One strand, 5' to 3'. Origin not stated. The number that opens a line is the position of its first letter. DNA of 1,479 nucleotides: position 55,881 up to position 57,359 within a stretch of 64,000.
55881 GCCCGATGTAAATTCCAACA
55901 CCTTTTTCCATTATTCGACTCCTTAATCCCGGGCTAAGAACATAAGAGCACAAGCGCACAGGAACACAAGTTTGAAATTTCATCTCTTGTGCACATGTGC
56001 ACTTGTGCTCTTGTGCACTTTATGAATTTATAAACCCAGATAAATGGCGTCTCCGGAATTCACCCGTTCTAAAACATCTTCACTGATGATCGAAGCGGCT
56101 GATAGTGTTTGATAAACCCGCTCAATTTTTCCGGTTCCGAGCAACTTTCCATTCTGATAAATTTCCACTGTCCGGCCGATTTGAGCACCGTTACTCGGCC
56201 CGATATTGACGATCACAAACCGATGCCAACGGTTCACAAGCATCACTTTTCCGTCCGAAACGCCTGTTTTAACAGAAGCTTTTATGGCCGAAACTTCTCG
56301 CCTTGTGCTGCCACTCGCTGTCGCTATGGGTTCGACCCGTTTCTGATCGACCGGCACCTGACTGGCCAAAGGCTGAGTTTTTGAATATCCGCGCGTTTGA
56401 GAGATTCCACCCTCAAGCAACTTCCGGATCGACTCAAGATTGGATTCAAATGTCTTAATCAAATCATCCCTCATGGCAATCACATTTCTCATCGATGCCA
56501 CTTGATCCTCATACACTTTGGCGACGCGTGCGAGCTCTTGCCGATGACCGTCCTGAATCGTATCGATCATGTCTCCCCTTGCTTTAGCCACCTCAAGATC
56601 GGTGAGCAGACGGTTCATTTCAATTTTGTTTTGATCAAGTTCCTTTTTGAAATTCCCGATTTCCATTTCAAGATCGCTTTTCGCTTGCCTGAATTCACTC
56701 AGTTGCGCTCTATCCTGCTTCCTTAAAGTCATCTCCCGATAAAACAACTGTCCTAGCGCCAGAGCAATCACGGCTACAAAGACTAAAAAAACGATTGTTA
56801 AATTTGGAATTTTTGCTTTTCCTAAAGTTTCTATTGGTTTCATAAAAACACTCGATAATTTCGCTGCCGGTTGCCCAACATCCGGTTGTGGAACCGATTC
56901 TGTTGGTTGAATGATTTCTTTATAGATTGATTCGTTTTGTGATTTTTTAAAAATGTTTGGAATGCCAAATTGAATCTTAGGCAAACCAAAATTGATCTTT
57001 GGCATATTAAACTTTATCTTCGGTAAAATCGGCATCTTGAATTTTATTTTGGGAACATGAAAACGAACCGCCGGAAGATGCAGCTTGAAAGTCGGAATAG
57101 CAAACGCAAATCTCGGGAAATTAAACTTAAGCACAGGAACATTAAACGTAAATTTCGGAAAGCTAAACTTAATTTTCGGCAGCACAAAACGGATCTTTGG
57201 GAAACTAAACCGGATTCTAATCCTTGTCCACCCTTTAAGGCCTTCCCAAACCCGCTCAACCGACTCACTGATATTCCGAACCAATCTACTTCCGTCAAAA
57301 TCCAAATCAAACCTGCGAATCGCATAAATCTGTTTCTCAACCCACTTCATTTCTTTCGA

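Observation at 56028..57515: Pilus-cluster protein with about 14 tandem P-K-(I/F)-K-F repeats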

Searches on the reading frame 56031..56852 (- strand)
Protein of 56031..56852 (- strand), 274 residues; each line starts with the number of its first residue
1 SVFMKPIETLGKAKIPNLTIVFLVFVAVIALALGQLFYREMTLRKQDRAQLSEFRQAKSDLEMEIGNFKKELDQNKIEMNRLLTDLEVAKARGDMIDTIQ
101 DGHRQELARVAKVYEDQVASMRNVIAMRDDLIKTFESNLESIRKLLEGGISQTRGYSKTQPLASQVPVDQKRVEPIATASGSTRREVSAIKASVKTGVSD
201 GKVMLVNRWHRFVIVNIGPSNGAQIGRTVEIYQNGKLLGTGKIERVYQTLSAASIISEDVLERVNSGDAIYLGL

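Call 27: find_homologous_proteins(query=window:56031-56852:-, max_evalue=0.001)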
Query window:56031-56852:- (274 aa): 1 proteins with E <= 0.001 among 847 candidates.
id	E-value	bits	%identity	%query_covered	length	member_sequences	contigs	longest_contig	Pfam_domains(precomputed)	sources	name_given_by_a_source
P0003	4.3e-47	179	40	88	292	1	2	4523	-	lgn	-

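Call 31: find_homologous_proteins(query=A1, max_evalue=0.001)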
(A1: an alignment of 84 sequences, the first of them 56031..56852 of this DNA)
Query A1 (84 sequences) (274 aa, profile of the alignment): 56 proteins with E <= 0.001 among 8000 candidates.
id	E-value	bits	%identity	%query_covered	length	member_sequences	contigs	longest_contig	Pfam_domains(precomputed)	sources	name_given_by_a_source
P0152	3.4e-79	284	33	34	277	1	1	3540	PF14362.12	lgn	-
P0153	1.2e-77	279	31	34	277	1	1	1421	-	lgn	-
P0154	6.4e-76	274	26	95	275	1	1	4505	-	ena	-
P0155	8.1e-75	270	31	26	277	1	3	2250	-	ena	-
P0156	1.3e-74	269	36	28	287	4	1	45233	PF23649.2,PF24627.2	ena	-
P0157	2.5e-74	268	23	95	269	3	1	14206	PF05911.17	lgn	-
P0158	3.1e-74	268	25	95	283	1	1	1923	-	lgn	-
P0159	5.7e-74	267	24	80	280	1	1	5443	-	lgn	-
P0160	7.8e-74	267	32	27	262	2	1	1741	-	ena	-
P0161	1.6e-72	262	32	27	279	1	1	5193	PF05911.17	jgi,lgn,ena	-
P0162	1.9e-72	262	34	36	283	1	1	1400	-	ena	-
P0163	2.0e-72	262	25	95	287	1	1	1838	-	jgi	jgi:DNA repair exonuclease SbcCD ATPase subunit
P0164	3.9e-72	261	23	93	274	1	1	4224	PF24161.2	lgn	-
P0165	4.6e-72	261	34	36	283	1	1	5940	-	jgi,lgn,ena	-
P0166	5.7e-72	261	34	36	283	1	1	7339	-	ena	-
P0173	2.4e-70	255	24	79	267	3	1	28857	PF19220.7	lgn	-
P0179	9.8e-67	243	24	75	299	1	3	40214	PF24161.2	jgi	jgi:myosin heavy subunit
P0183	2.0e-65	239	31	28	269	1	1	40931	PF05911.17,PF08614.17,PF23649.2,PF28533.1,PF19220.7,PF24161.2,PF04977.21,PF10473.15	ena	-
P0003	8.2e-64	234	40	88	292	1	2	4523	-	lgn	-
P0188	1.8e-61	226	32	27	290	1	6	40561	-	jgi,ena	-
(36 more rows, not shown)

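Call 33: find_encoding_contigs(protein=P0156, flank=8000, max_places=1)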
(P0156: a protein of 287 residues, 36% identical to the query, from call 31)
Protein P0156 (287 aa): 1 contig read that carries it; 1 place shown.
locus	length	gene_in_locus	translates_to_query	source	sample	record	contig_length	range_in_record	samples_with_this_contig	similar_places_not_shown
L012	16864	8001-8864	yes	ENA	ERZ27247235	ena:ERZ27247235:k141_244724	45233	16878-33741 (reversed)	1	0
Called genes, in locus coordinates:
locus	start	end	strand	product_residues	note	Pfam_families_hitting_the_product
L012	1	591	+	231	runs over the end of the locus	PF01168:Ala_racemase_N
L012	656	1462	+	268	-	PF01210:NAD_Gly3P_dh_N (faint), PF02558:ApbA (weak), PF02826:2-Hacid_dh_C (weak), PF03435:Sacchrp_dh_NADP (weak), PF03446:NAD_binding_2, PF03807:F420_oxidored, PF07991:KARI_N (weak), PF14748:P5CR_dimer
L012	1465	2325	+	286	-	PF01048:PNP_UDP_1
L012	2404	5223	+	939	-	PF00133:tRNA-synt_1, PF09334:tRNA-synt_1g, PF01921:tRNA-synt_1f (weak), PF01406:tRNA-synt_1e (weak), PF09334:tRNA-synt_1g (weak), PF08264:Anticodon_1, PF06827:zf-FPG_IleRS (weak)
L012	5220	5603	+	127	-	PF01258:zf-dskA_traR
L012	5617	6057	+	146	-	PF01252:Peptidase_A8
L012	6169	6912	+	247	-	PF01790:LGT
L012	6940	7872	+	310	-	PF00849:PseudoU_synth_2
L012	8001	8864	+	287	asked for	PF23649:FKBP15 (faint), PF24627:PUMA_CC (faint)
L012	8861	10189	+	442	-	PF00275:EPSP_synthase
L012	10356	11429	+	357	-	PF00022:Actin, PF06723:MreB_Mbl, PF11104:PilM_2 (faint), PF00012:HSP70, PF14450:FtsA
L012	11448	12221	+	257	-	PF04085:MreC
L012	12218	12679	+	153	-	-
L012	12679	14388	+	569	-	PF03717:PBP_dimer, PF00905:Transpeptidase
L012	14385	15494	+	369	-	PF01098:FTSW_RODA_SPOVE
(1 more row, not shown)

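Call 34: find_encoding_contigs(protein=P0183, flank=8000, max_places=1)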
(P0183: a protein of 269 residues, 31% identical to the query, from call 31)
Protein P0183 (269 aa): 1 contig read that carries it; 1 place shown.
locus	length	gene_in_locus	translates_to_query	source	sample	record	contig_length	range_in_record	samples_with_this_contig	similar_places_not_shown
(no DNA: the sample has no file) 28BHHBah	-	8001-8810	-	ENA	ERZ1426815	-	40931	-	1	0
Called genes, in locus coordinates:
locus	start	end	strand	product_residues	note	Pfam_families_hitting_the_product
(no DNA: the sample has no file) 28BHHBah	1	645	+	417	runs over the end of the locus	PF02491:SHS2_FTSA, PF11104:PilM_2 (weak), PF14450:FtsA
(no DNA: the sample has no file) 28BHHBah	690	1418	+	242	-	PF01168:Ala_racemase_N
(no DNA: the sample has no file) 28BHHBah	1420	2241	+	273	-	PF03807:F420_oxidored, PF14748:P5CR_dimer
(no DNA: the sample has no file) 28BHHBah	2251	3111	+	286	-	PF01048:PNP_UDP_1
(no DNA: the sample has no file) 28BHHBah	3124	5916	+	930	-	PF00133:tRNA-synt_1, PF01406:tRNA-synt_1e (faint), PF09334:tRNA-synt_1g, PF01921:tRNA-synt_1f (weak), PF08264:Anticodon_1, PF06827:zf-FPG_IleRS (weak)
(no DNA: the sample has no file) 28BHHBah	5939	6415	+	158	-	PF01258:zf-dskA_traR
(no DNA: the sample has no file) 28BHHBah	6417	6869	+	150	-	PF01252:Peptidase_A8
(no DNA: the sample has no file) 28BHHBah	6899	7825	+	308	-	PF00849:PseudoU_synth_2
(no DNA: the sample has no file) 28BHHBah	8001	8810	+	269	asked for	PF28533:DUF8429 (weak), PF04977:DivIC (faint), PF05911:FPP (weak), PF08614:ATG16 (faint), PF10473:CENP-F_leu_zip (faint), PF19220:Rod_CreS (weak), PF23649:FKBP15, PF24161:CCDC39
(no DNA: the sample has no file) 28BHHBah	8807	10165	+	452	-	PF00275:EPSP_synthase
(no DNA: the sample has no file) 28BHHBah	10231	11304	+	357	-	PF06723:MreB_Mbl, PF00022:Actin, PF11104:PilM_2 (faint), PF00012:HSP70, PF14450:FtsA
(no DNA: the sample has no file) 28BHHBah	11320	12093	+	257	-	PF04085:MreC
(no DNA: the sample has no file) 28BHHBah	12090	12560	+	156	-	-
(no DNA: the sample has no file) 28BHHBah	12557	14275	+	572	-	PF03717:PBP_dimer, PF00905:Transpeptidase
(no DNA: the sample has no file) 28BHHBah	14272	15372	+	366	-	PF01098:FTSW_RODA_SPOVE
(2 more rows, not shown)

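Call 35: find_encoding_contigs(protein=P0179, flank=8000, max_places=1)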
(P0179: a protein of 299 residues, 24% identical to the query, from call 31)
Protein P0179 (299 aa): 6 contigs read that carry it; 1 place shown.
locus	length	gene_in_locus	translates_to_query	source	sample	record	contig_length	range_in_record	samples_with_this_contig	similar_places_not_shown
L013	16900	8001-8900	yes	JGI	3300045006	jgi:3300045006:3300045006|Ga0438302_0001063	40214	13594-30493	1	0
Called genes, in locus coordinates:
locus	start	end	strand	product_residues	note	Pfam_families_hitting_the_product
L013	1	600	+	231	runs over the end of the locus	PF01168:Ala_racemase_N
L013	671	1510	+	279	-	PF03446:NAD_binding_2, PF03807:F420_oxidored, PF02558:ApbA (faint), PF14748:P5CR_dimer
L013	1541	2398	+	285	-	PF01048:PNP_UDP_1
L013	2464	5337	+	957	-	PF00133:tRNA-synt_1, PF09334:tRNA-synt_1g, PF13603:tRNA-synt_1_2 (faint), PF01406:tRNA-synt_1e, PF01921:tRNA-synt_1f (weak), PF09334:tRNA-synt_1g (weak), PF08264:Anticodon_1, PF06827:zf-FPG_IleRS (weak)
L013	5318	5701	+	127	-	PF01258:zf-dskA_traR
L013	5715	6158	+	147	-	PF01252:Peptidase_A8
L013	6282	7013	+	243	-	PF01790:LGT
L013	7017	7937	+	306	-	PF00849:PseudoU_synth_2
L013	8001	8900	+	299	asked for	PF24161:CCDC39 (faint)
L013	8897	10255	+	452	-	PF00275:EPSP_synthase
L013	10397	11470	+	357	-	PF00022:Actin, PF06723:MreB_Mbl, PF11104:PilM_2 (faint), PF00012:HSP70, PF14450:FtsA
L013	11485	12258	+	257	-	PF04085:MreC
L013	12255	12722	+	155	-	-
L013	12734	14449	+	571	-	PF03717:PBP_dimer, PF00905:Transpeptidase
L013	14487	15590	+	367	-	PF01098:FTSW_RODA_SPOVE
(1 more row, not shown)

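Call 37: find_encoding_contigs(protein=P0188, flank=8000, max_places=1)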
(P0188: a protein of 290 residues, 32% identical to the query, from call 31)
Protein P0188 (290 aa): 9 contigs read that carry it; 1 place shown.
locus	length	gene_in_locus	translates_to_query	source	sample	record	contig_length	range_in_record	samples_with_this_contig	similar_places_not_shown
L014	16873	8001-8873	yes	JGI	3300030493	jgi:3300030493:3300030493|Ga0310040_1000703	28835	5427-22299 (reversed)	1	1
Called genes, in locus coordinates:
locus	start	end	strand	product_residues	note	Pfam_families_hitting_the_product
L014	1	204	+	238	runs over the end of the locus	PF01168:Ala_racemase_N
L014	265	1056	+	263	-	PF03807:F420_oxidored (weak), PF14748:P5CR_dimer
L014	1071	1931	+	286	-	PF01048:PNP_UDP_1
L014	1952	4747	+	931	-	PF00133:tRNA-synt_1, PF09334:tRNA-synt_1g, PF01406:tRNA-synt_1e (weak), PF01921:tRNA-synt_1f (weak), PF09334:tRNA-synt_1g (weak), PF08264:Anticodon_1, PF06827:zf-FPG_IleRS (weak)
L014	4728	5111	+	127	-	PF01258:zf-dskA_traR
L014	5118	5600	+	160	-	PF01252:Peptidase_A8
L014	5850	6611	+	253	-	PF01790:LGT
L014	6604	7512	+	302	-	PF00849:PseudoU_synth_2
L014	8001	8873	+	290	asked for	-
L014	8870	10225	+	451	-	PF00275:EPSP_synthase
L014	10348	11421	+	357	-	PF00022:Actin (weak), PF06723:MreB_Mbl, PF11104:PilM_2 (faint), PF00012:HSP70, PF14450:FtsA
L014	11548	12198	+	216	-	PF04085:MreC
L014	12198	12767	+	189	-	-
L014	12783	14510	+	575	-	PF03717:PBP_dimer, PF00905:Transpeptidase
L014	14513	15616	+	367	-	PF01098:FTSW_RODA_SPOVE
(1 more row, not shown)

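Call 38: find_encoding_contigs(protein=P0173, flank=8000, max_places=1)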
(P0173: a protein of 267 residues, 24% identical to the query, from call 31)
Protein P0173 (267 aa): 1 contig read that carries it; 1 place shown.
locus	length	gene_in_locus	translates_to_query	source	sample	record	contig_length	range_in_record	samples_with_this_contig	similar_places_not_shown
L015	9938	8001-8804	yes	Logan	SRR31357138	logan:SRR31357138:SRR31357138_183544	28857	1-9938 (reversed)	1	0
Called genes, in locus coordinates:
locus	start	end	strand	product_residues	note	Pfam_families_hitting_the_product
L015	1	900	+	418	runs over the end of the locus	PF11104:PilM_2 (faint), PF02491:SHS2_FTSA, PF14450:FtsA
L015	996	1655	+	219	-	PF01168:Ala_racemase_N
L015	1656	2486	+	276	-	PF03446:NAD_binding_2 (weak), PF03807:F420_oxidored, PF14748:P5CR_dimer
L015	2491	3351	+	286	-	PF01048:PNP_UDP_1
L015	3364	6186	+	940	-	PF00133:tRNA-synt_1, PF09334:tRNA-synt_1g, PF01921:tRNA-synt_1f (weak), PF01406:tRNA-synt_1e (weak), PF08264:Anticodon_1, PF06827:zf-FPG_IleRS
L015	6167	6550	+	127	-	PF01258:zf-dskA_traR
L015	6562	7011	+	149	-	PF01252:Peptidase_A8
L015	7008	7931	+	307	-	PF01479:S4 (faint), PF00849:PseudoU_synth_2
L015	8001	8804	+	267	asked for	PF19220:Rod_CreS (faint)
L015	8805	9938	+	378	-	?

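Call 80: search_protein_families(library=pfam, proteins=[P0156, P0173, P0152, P0179], max_evalue=1)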
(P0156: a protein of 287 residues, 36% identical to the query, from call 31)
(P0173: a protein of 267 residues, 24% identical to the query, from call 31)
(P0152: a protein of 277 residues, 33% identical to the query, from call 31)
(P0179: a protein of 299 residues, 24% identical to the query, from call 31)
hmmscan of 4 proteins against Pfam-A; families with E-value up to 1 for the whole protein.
P0156 (287 aa): 36 families (the best 25 are shown)
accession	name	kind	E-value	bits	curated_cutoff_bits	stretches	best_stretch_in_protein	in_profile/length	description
PF24627.1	PUMA_CC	-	1.6e-06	28.4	30.1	2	96-154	13-71/74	PUMA coiled-coil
PF13851.11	GAS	-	0.00028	20.8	32.3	1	91-155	19-83/200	Growth-arrest specific micro-tubule binding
PF05911.16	FPP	-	0.00063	18.6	40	1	39-162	696-819/871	Filament-like plant protein, long coiled-coil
PF07926.17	TPR_MLP1_2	-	0.0018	18.7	36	1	43-157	2-113/129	TPR/MLP1/MLP2-like protein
PF01576.24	Myosin_tail_1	-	0.0031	15.9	38.1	1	39-162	307-428/1081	Myosin tail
PF07889.17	DUF1664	-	0.0036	17.8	34.6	1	69-155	40-123/124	Protein of unknown function (DUF1664)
PF16538.11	FlgT_C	-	0.0042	17.9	27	1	225-252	4-31/77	Flagellar assembly protein T, C-terminal domain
PF02601.20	Exonuc_VII_L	-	0.0049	16.8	35.9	1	34-139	168-270/315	Exonuclease VII, large subunit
PF14915.12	CCDC144C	-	0.0054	15.8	35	1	38-116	430-508/534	CCDC144C protein coiled-coil region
PF06160.17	EzrA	-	0.012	14.4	39.6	1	27-101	336-409/557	Septation ring formation regulator, EzrA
PF24922.1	ACBP4_C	-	0.016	15.8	31.2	1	99-153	25-79/105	Acyl-CoA-binding domain-containing protein 4-6, C-terminal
PF00038.26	Filament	-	0.024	14.7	40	1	34-155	162-278/313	Intermediate filament protein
PF11932.13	DUF3450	-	0.029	14.1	32.6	2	93-152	46-105/241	Protein of unknown function (DUF3450)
PF14362.11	DUF4407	-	0.052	13.3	31.3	1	47-155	131-238/297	Domain of unknown function (DUF4407)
PF23991.1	DUF7310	-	0.057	14.4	40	0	118-151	29-62/83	Coiled-coil region of unknown function (DUF7310)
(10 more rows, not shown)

P0173 (267 aa): 34 families (the best 25 are shown)
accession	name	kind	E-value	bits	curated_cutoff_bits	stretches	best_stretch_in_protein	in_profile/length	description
PF19220.6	Rod_CreS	-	0.0015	18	100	1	82-167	190-275/359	Crescentin, rod domain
PF00261.25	Tropomyosin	-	0.0029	17.5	38.6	1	34-181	19-175/242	Tropomyosin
PF09787.14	Golgin_A5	-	0.0031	17.6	31.7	1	30-161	49-177/305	Golgin subfamily A member 5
PF05622.17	HOOK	-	0.0036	16.6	35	1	59-163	287-394/514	HOOK protein coiled-coil region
PF08614.16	ATG16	-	0.0058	17.3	33.7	1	90-163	73-146/200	Autophagy protein 16 (ATG16)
PF13166.12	AAA_13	-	0.0081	15.3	36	1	50-166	349-463/713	AAA domain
PF06009.19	Laminin_II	-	0.009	16.5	33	2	94-165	6-84/138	Laminin Domain II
PF20031.4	DUF6437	-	0.011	16.1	27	1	142-173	12-42/76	Family of unknown function (DUF6437)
PF06160.17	EzrA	-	0.013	14.3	39.6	2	27-100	336-405/557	Septation ring formation regulator, EzrA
PF12795.12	MscS_porin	-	0.015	15.3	34.4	1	31-163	33-165/238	Mechanosensitive ion channel porin domain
PF00038.26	Filament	-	0.017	15.2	40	2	103-162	73-132/313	Intermediate filament protein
PF00992.25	Troponin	-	0.02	15.6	26.2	1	29-110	52-129/134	Troponin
PF16566.10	CREPT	-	0.076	13.5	29.3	1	78-159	45-123/147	Cell-cycle alteration and expression-elevated protein in tumour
PF04791.21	LMBR1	-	0.12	11.6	31.9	1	50-167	199-306/510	LMBR1-like membrane protein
PF16538.11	FlgT_C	-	0.18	12.7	27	0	207-230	4-27/77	Flagellar assembly protein T, C-terminal domain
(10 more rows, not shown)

P0152 (277 aa): 42 families (the best 25 are shown)
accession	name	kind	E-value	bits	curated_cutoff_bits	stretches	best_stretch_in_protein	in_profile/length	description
PF14362.11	DUF4407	-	2e-05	24.5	31.3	1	32-166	116-242/297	Domain of unknown function (DUF4407)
PF05911.16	FPP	-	3.5e-05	22.7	40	1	30-163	687-820/871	Filament-like plant protein, long coiled-coil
PF01576.24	Myosin_tail_1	-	4.3e-05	22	38.1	1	29-162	350-476/1081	Myosin tail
PF20492.3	ERM_helical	-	0.00023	21.6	40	1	114-202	8-96/120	Ezrin/radixin/moesin, alpha-helical domain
PF06785.16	UPF0242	-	0.00042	20.9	33.5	1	19-157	47-181/194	Uncharacterised protein family (UPF0242) N-terminus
PF24627.1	PUMA_CC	-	0.0008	19.8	30.1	2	93-155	9-72/74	PUMA coiled-coil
PF15905.10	HMMR_N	-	0.0024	17.8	30.1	1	43-164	172-293/330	Hyaluronan mediated motility receptor N-terminal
PF00261.25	Tropomyosin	-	0.0031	17.4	38.6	1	40-165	18-146/242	Tropomyosin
PF19220.6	Rod_CreS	-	0.0033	16.9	100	1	30-174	15-155/359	Crescentin, rod domain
PF10139.14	Virul_Fac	-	0.0065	15.2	28.1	1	57-196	548-680/878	Putative bacterial virulence factor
PF00038.26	Filament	-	0.0066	16.6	40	1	35-159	163-282/313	Intermediate filament protein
PF07889.17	DUF1664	-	0.0072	16.8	34.6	1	73-154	44-122/124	Protein of unknown function (DUF1664)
PF16538.11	FlgT_C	-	0.0088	16.9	27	1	215-240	4-29/77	Flagellar assembly protein T, C-terminal domain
PF17561.7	TssO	-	0.011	16.3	29.2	1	9-88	11-96/148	Type VI secretion system, TssO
PF13851.11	GAS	-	0.012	15.4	32.3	1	39-174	30-169/200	Growth-arrest specific micro-tubule binding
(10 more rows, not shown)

P0179 (299 aa): 20 families
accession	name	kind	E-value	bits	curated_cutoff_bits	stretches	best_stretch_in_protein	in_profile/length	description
PF19220.6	Rod_CreS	-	7.7e-05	22.3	100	1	40-160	39-159/359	Crescentin, rod domain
PF04012.17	PspA_IM30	-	0.00013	22.1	33.9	1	40-157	42-150/220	PspA/IM30 family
PF05008.21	V-SNARE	-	0.00051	20.9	25.9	2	40-110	12-84/92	Vesicle transport v-SNARE protein N-terminus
PF07889.17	DUF1664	-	0.0017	18.8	34.6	1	79-155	50-123/124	Protein of unknown function (DUF1664)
PF05911.16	FPP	-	0.017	13.8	40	1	31-160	688-817/871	Filament-like plant protein, long coiled-coil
PF16538.11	FlgT_C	-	0.02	15.8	27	1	237-262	4-29/77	Flagellar assembly protein T, C-terminal domain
PF00038.26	Filament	-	0.028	14.5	40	1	56-129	61-134/313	Intermediate filament protein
PF12795.12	MscS_porin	-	0.032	14.2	34.4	1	57-163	31-143/238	Mechanosensitive ion channel porin domain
PF06295.17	ZapG-like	-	0.039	14.4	33.5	0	79-204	11-98/123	Z-ring associated protein G-like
PF03865.19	ShlB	-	0.058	13.3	22.7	1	21-87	111-178/311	Haemolysin secretion/activation protein ShlB/FhaC/HecB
PF05615.18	THOC7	-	0.091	13.5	28.7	1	83-152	37-106/136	Tho complex subunit 7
PF24627.1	PUMA_CC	-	0.15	12.6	30.1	1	39-92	19-72/74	PUMA coiled-coil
PF06160.17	EzrA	-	0.17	10.6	39.6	2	24-85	332-394/557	Septation ring formation regulator, EzrA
PF06785.16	UPF0242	-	0.25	11.8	33.5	1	9-156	37-180/194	Uncharacterised protein family (UPF0242) N-terminus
PF13851.11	GAS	-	0.28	11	32.3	0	39-138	30-132/200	Growth-arrest specific micro-tubule binding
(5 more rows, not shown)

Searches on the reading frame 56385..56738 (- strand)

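Call 7: search_protein_families(library=pfam, proteins=[window:56385-56738:-], max_evalue=10)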
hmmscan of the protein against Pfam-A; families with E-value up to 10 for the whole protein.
seq(118 aa): 13 families
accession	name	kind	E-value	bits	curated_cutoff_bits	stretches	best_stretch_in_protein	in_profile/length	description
PF04012.17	PspA_IM30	-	0.0014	18.7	33.9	1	8-66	102-160/220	PspA/IM30 family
PF11656.13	DUF3811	-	0.014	16.2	23.5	1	26-75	13-61/88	YjbD family (DUF3811)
PF11180.13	DUF2968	-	0.015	15.3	27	1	11-85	92-166/180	Protein of unknown function (DUF2968)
PF07926.17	TPR_MLP1_2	-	0.036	14.5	36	1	1-50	47-96/129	TPR/MLP1/MLP2-like protein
PF15665.10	FAM184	-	0.052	13.6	32.7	1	11-103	89-176/211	Family with sequence similarity 184, A and B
PF24423.1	OVT1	-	0.057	14.2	30.9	2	10-53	21-64/100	Major antigen, helical domain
PF04350.18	PilO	-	0.12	12.9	22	1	4-66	16-78/145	Pilus assembly protein, PilO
PF04859.17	DUF641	-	0.15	12.8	27.6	2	10-54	76-120/127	Plant protein of unknown function (DUF641)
PF17757.6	UvrB_inter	-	0.17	12.5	22.9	1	24-98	8-81/91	UvrB interaction domain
PF18265.6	Nas2_N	-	0.18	12.2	23.2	1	14-48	2-36/79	Nas2 N_terminal domain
PF17561.7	TssO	-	0.19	12.3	29.2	1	4-106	41-146/148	Type VI secretion system, TssO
PF10018.14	Med4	-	0.31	11.1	26.9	1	77-112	28-63/190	Vitamin-D-receptor interacting Mediator subunit 4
PF09766.14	FmiP_Thoc5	-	0.73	9.4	29.4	1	2-47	98-143/362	Fms-interacting protein/Thoc5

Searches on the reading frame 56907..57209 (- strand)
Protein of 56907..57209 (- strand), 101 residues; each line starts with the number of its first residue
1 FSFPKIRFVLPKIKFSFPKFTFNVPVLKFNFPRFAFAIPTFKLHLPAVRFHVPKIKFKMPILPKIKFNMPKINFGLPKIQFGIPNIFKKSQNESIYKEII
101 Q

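Call 7: search_protein_families(library=pfam, proteins=[window:56907-57209:-], max_evalue=10)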
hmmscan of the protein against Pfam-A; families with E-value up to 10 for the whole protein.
seq(101 aa): 1 family
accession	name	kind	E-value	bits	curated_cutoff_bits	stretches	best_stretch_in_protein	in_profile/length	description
PF16042.10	DUF4794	-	3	9.3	25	0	63-77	11-35/75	Domain of unknown function (DUF4794)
